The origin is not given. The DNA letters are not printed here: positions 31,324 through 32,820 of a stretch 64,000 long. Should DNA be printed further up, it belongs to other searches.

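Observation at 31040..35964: Mobility-gene-free AT-rich island with one methyltransferase and two unrelated nuclease-fold proteins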

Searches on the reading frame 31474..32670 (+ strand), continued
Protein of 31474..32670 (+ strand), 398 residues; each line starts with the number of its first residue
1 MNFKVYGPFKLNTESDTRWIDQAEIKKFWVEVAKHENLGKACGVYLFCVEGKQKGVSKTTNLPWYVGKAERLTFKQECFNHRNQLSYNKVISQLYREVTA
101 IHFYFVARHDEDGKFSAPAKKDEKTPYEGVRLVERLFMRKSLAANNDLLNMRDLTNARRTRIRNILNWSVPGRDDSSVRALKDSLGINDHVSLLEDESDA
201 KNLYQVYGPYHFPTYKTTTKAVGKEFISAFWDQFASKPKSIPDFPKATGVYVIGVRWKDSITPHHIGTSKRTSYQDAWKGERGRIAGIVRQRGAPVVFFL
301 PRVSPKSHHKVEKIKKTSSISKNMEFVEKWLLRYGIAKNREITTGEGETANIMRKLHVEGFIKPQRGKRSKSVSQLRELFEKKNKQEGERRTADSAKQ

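Call 57: search_protein_families(library=pfam, proteins=[P0211, P0214, P0220, P0230, P0240, P0250, P0274, P0291, P0298, P0318], max_evalue=1)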
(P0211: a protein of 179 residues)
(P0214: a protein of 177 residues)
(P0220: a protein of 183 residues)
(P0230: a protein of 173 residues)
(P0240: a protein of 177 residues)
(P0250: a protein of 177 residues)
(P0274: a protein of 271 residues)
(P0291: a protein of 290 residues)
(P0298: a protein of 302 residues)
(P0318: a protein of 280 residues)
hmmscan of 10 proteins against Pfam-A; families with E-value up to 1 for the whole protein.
P0211 (179 aa): 0 families

P0214 (177 aa): 1 family
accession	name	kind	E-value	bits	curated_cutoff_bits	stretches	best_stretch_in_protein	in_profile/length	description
PF25449.1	CCDC174_GRSR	-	0.16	12.1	26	1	15-27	10-22/30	CCDC174 alpha/beta GRSR domain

P0220 (183 aa): 1 family
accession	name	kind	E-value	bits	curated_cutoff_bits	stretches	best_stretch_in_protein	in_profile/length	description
PF08785.16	Ku_PK_bind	-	0.097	13.3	25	1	67-124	52-110/120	Ku C terminal domain like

P0230 (173 aa): 0 families

P0240 (177 aa): 0 families

P0250 (177 aa): 0 families

P0274 (271 aa): 2 families
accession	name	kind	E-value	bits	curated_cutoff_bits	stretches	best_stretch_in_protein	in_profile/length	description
PF18755.6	RAMA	-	1.5e-16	60.7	35.2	1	174-269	16-105/107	Restriction Enzyme Adenine Methylase Associated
PF22511.2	PBP2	-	0.4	10.9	27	1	166-192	27-52/63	PolB1 Binding Protein 2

P0291 (290 aa): 1 family
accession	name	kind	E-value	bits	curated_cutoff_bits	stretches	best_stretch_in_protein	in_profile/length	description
PF04726.19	Microvir_J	-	0.12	13.5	30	1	172-180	17-25/29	Microvirus J protein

P0298 (302 aa): 0 families

P0318 (280 aa): 2 families
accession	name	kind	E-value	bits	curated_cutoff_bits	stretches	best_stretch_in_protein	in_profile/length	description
PF05066.19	HARE-HTH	-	4.8e-10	40.1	25.9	1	207-275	2-68/71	HB1, ASXL, restriction endonuclease HTH domain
PF25318.1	WH_GDS1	-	0.054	14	27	1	209-255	11-57/95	GDS1 winged helix domain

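Call 58: list_cluster_members(proteins=[P0211, P0214, P0220, P0230, P0240, P0250, P0274, P0291, P0298, P0318])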
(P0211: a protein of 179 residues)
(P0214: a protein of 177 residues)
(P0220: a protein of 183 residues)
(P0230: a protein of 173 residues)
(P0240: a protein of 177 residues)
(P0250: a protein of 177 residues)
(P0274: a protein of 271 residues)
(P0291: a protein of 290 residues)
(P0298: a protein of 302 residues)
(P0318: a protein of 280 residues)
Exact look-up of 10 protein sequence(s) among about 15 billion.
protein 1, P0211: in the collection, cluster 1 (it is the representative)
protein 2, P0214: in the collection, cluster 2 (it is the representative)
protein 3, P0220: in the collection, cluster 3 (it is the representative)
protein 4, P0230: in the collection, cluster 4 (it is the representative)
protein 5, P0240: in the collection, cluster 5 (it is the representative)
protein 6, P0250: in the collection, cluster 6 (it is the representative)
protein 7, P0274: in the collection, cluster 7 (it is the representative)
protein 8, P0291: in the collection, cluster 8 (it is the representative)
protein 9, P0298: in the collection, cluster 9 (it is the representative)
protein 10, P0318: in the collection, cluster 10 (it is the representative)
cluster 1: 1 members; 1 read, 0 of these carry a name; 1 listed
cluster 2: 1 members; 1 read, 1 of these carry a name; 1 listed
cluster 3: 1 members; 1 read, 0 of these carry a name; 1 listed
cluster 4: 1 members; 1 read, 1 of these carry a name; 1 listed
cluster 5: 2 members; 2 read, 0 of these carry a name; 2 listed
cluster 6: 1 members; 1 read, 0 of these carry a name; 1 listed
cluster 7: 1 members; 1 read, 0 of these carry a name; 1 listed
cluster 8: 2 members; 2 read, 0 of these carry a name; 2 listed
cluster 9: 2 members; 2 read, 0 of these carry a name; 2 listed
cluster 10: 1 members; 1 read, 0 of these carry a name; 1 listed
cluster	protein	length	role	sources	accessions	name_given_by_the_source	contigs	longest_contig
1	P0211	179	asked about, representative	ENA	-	-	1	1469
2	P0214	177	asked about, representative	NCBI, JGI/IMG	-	hypothetical protein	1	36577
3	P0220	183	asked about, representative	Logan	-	-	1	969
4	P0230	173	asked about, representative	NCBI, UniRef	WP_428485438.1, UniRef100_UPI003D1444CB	hypothetical protein [Rhodopila sp.] | hypothetical protein n=1 Tax=Rhodopila sp. TaxID=2480087 RepID=UPI003D1444CB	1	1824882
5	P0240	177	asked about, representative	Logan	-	-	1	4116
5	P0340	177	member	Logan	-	-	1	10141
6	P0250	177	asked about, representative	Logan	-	-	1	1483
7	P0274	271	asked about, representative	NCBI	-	-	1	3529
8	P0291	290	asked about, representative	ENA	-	-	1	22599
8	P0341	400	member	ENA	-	-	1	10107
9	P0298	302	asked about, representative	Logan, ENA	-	-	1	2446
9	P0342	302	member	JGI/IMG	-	-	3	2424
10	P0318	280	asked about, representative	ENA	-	-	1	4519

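Call 62: find_encoding_contigs(protein=P0230, flank=6000, max_places=2)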
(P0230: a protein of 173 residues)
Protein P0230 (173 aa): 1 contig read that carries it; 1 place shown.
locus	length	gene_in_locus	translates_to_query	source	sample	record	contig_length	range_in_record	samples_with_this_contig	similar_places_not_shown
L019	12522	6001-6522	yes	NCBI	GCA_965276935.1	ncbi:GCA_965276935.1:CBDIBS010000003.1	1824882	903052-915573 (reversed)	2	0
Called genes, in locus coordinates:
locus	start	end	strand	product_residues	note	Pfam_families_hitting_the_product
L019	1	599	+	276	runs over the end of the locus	PF00218:IGPS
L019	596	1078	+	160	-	PF01967:MoaC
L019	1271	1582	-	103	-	-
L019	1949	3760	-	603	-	PF02826:2-Hacid_dh_C (faint), PF13450:NAD_binding_8 (faint), PF00070:Pyr_redox (faint), PF00743:FMO-like, PF01494:FAD_binding_3 (faint), PF07992:Pyr_redox_2, PF13738:Pyr_redox_3, PF13434:Lys_Orn_oxgnase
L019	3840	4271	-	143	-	-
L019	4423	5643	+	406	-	PF00083:Sugar_tr, PF07690:MFS_1, PF12832:MFS_1_like (faint), PF00083:Sugar_tr, PF07690:MFS_1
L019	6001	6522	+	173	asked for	-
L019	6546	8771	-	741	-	PF00515:TPR_1 (faint), PF17874:TPR_MalT, PF13424:TPR_12, PF14938:SNAP (weak), PF13424:TPR_12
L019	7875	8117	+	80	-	-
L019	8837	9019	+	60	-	-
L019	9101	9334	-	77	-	-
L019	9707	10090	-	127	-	PF01850:PIN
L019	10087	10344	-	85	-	PF02604:PhdYeFM_antitox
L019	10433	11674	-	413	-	PF00296:Bac_luciferase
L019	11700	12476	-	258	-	PF00561:Abhydrolase_1, PF12146:Hydrolase_4, PF12697:Abhydrolase_6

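Call 63: find_related_loci(query=A3, collection=genome_contigs, flank=6000)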
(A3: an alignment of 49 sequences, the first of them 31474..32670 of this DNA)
Query A3 (398 aa) in genome_contigs; peptide patterns used: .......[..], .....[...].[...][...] (x = any residue, [..] = any of these).
60 stretches matched a pattern; 39 encode a relative of the query (tblastn E <= 1e-3); 39 distinct loci.
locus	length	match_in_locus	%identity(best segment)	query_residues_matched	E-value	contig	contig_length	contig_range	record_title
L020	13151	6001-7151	56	1-380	3e-112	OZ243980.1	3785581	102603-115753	MAG: Arenicellales bacterium isolate 2bc81a4a-70f0-4651-b542-e07c7ba8b5a8 genome assembly, chromosome: 1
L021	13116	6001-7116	37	1-373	1e-65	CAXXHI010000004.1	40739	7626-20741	MAG: bacterium isolate 70215dce-3925-452b-89ef-f300e4ed0d2f genome assembly, contig: contig_4, whole genome shotgun sequ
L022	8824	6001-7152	35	1-393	2e-64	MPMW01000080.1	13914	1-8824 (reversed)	MAG: Acidobacteria bacterium bin61 NODE_5249_length_13914_cov_16.188_ID_10497, whole genome shotgun sequence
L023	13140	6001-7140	36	1-380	2e-64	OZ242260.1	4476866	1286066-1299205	MAG: bacterium isolate ae33526c-e769-4de9-a2b0-9dbe0155474d genome assembly, chromosome: 1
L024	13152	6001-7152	34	1-375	1e-61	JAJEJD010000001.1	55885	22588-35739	MAG: bacterium isolate p16x63bins.49 k141_319758, whole genome shotgun sequence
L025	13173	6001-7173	34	1-383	5e-60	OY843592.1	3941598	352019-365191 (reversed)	MAG: bacterium isolate 70215dce-3925-452b-89ef-f300e4ed0d2f genome assembly, chromosome: 1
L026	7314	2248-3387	32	1-380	4e-57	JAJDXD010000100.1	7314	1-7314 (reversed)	MAG: Gammaproteobacteria bacterium isolate jk18x25bins.87 k141_3216, whole genome shotgun sequence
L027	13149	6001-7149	32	1-380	2e-54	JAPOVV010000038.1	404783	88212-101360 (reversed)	MAG: Gammaproteobacteria bacterium isolate COS1_bin_8 NODE_8_length_404783_cov_20.6955, whole genome shotgun sequence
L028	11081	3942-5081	31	1-380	7e-52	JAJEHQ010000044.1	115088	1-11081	MAG: Gammaproteobacteria bacterium isolate p16x60bins.63 k141_494230, whole genome shotgun sequence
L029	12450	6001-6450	43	1-148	1e-29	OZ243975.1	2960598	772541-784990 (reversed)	MAG: Arenicellales bacterium isolate dab0f2a9-6c84-4861-9e31-239953c98c99 genome assembly, chromosome: 1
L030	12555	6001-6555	32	1-186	2e-23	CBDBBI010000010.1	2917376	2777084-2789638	MAG: bacterium isolate 141a6a79-0b26-4072-a46e-b7d0e99fc3f6 genome assembly, contig: contig_10, whole genome shotgun seq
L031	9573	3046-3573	29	1-187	6e-18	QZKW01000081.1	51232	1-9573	MAG: Desulfobacteraceae bacterium isolate SURF_3 Ga0104751_1000887, whole genome shotgun sequence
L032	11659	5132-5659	29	1-186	9e-18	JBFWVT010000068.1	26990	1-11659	MAG: Alphaproteobacteria bacterium isolate CA_2019_TPBS_10 NODE_8773_length_26990_cov_9.673491_TPBS, whole genome shotgu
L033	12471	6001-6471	29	21-190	1e-16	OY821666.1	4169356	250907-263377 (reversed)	MAG: uncultured Psychromonas sp. isolate a91dbc3e-702d-42bd-9e06-0a323c647f35 genome assembly, chromosome: 1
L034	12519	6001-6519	29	1-185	3e-16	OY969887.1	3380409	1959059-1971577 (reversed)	MAG: uncultured Alphaproteobacteria bacterium isolate MFD01231.bin.c.3 genome assembly, chromosome: 1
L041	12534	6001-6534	29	1-381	3e-13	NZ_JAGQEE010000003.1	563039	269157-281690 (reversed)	Collimonas humicola strain RLT1W51 NODE_3_length_563039_cov_48.539569, whole genome shotgun sequence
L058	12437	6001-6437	27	21-184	1e-8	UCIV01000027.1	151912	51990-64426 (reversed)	Rhizobiales bacterium isolate AFS084561 genome assembly, contig: contig_27, whole genome shotgun sequence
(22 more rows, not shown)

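Call 68: search_protein_families(library=pfam, alignment_id=A7, max_evalue=0.00001)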
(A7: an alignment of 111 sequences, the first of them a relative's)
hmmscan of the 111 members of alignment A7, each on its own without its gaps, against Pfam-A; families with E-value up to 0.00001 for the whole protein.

A. member 1, L029:1337-3364:+ (675 aa): 1 family
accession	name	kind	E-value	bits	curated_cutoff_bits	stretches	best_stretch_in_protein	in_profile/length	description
PF00528.27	BPD_transp_1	-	3.4e-37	128.4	26.4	2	180-341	1-167/184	Binding-protein-dependent transport system inner membrane component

B. families by the number of members that match (of 111 scanned): 73 families (the first 25 are shown)
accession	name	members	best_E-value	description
PF13304.12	AAA_21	3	2.5e-17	AAA domain, putative AbiEii toxin, Type IV TA system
PF02463.25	SMC_N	3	5.3e-11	RecF/RecN/SMC N terminal domain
PF00005.33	ABC_tran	2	3.1e-53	ABC transporter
PF00589.27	Phage_integrase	2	8.3e-38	Phage integrase family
PF13175.12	AAA_15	2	8.4e-17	AAA ATPase domain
PF00580.27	UvrD-helicase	2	1e-13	UvrD/REP helicase N-terminal domain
PF13560.12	HTH_31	2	9.8e-11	Helix-turn-helix domain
PF02538.19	Hydantoinase_B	1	8e-184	Hydantoinase B/oxoprolinase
PF10017.15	Methyltransf_33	1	1.6e-113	Histidine-specific methyltransferase, SAM-dependent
PF03824.22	NicO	1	9.3e-101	High-affinity nickel-transport protein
PF01968.24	Hydantoinase_A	1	2.2e-88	Hydantoinase/oxoprolinase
PF02073.20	Peptidase_M29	1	1e-82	Thermophilic metalloprotease (M29)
PF09994.14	T6SS_Tle1-like_cat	1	5.8e-79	T6SS, Phospholipase effector Tle1-like, catalytic domain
PF01266.30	DAO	1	1.8e-76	FAD dependent oxidoreductase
PF01571.26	GCV_T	1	3e-74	Aminomethyltransferase folate-binding domain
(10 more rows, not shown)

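Call 69: search_protein_families(library=pfam, alignment_id=A6, max_evalue=0.00001)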
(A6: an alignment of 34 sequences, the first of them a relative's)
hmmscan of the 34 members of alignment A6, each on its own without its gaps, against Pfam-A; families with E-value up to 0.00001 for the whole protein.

A. member 1, L020:3575-4399:- (274 aa): 1 family
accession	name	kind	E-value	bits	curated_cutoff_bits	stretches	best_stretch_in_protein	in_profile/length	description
PF18163.6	LD_cluster2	-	9.4e-70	235.6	25.3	1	11-232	6-226/264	SLOG cluster2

B. families by the number of members that match (of 34 scanned): 36 families (the first 25 are shown)
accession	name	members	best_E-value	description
PF00465.25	Fe-ADH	4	8.9e-50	Iron-containing alcohol dehydrogenase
PF25137.1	ADH_Fe_C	4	4.1e-43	Fe-containing alcohol dehydrogenase family, C-terminal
PF13685.12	Fe-ADH_2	4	8.7e-09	Iron-containing alcohol dehydrogenase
PF00205.28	TPP_enzyme_M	2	5e-43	Thiamine pyrophosphate enzyme, central domain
PF02775.26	TPP_enzyme_C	2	4.2e-42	Thiamine pyrophosphate enzyme, C-terminal TPP binding domain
PF02776.23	TPP_enzyme_N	2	4.5e-30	Thiamine pyrophosphate enzyme, N-terminal TPP binding domain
PF07883.17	Cupin_2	2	1.3e-15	Cupin domain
PF02311.25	AraC_binding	2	1.2e-08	AraC-like ligand binding domain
PF18163.6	LD_cluster2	1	9.4e-70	SLOG cluster2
PF08275.17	DNAG_N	1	2.2e-40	DNA primase catalytic core, N-terminal domain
PF04357.19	TamB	1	1.3e-39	TamB, inner membrane protein subunit of TAM complex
PF13635.12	DUF4143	1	1e-37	Domain of unknown function (DUF4143)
PF01807.25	Zn_ribbon_DnaG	1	2.4e-37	CHC2 zinc finger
PF00899.27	ThiF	1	1.2e-23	ThiF family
PF05973.20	Gp49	1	7.3e-19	Phage derived protein Gp49-like (DUF891)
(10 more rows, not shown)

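Call 72: search_protein_families(library=pfam, proteins=[L002:6532-7887:+, P0341, P0298, P0291], max_evalue=0.01)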
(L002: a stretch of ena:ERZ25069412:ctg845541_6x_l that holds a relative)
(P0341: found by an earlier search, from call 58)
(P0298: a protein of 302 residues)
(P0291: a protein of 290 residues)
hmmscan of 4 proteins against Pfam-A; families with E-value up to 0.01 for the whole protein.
L002:6532-7887:+ (451 aa): 5 families
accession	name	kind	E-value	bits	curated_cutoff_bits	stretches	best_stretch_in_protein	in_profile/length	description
PF01555.25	N6_N4_Mtase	-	1.2e-38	133.7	26.7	1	28-344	1-215/221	DNA methylase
PF14279.12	HNH_5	-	1e-10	41.8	27.5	1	396-444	1-49/56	HNH endonuclease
PF01844.29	HNH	-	1.2e-10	41.8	21.4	1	396-439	1-45/47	HNH endonuclease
PF13395.12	HNH_4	-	9.4e-05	22.7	22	1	408-442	18-52/54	HNH endonuclease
PF02945.21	Endonuclease_7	-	0.0089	16.4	23.6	0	383-439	13-64/82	Recombination endonuclease VII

P0341 (400 aa): 2 families
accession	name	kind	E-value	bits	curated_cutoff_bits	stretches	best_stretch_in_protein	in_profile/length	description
PF00140.25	Sigma70_r1_2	-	1.7e-08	34.7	22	1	2-30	4-32/34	Sigma-70 factor, region 1.2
PF04546.19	Sigma70_ner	-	5.9e-06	26.8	29.7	1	44-187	5-140/210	Sigma-70, non-essential region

P0298 (302 aa): 0 families

P0291 (290 aa): 0 families

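Call 83: find_related_loci(query=A3, collection=viral_contigs, flank=4000)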
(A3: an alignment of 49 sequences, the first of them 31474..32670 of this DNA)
Query A3 (398 aa) in viral_contigs; peptide patterns used: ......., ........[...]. (x = any residue, [..] = any of these).
24 stretches matched a pattern; 1 encode a relative of the query (tblastn E <= 1e-3); 1 distinct loci.
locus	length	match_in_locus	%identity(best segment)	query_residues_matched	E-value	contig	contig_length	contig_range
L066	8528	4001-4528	29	1-186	1e-15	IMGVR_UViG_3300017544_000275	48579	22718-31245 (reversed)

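Call 95: search_protein_families(library=pfam, proteins=[P0213, P0229, P0251, P0280, P0316, P0322, P0324, P0328, P0339, P0331], max_evalue=0.01)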
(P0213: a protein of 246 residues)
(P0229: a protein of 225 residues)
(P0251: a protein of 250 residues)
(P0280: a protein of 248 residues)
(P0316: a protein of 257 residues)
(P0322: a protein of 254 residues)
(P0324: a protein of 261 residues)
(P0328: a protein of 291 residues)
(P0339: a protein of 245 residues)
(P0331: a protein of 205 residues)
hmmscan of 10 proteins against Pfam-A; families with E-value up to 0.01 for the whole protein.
P0213 (246 aa): 0 families

P0229 (225 aa): 0 families

P0251 (250 aa): 0 families

P0280 (248 aa): 0 families

P0316 (257 aa): 0 families

P0322 (254 aa): 0 families

P0324 (261 aa): 0 families

P0328 (291 aa): 0 families

P0339 (245 aa): 0 families

P0331 (205 aa): 0 families

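Call 98: search_dna_similar(query=window:31474-32670:+, collection=plasmids, mode=protein, max_evalue=0.001, max_rows=25)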
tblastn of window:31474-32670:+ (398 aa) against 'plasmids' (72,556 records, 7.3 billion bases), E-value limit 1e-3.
No match.

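Call 99: search_dna_similar(query=window:31474-32670:+, collection=phages, mode=protein, max_evalue=0.001, max_rows=15)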
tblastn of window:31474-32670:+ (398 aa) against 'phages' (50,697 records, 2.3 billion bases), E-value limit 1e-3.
No match.

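Call 100: search_dna_similar(query=L041:6001-6537:+, collection=plasmids, mode=protein, max_evalue=0.001, max_rows=25)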
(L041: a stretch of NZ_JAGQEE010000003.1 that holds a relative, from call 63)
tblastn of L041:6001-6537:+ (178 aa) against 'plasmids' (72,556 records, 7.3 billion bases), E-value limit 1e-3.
Records with a match: 1; places in all: 1; records where one place covers at least 80% of the query: 1.
Best place of each record, by identity: <60% 1.
By first word of the organism name: Polymorphobacter 1.
By predicted mobility (MOB-suite, as given by PLSDB): non-mobilizable 1.
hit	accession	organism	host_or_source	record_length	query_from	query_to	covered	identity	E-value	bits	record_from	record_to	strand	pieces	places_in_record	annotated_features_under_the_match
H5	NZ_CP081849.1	Polymorphobacter megasporae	Megaspora,lichen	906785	3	158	88%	34.9%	8e-13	72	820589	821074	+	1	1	hypothetical protein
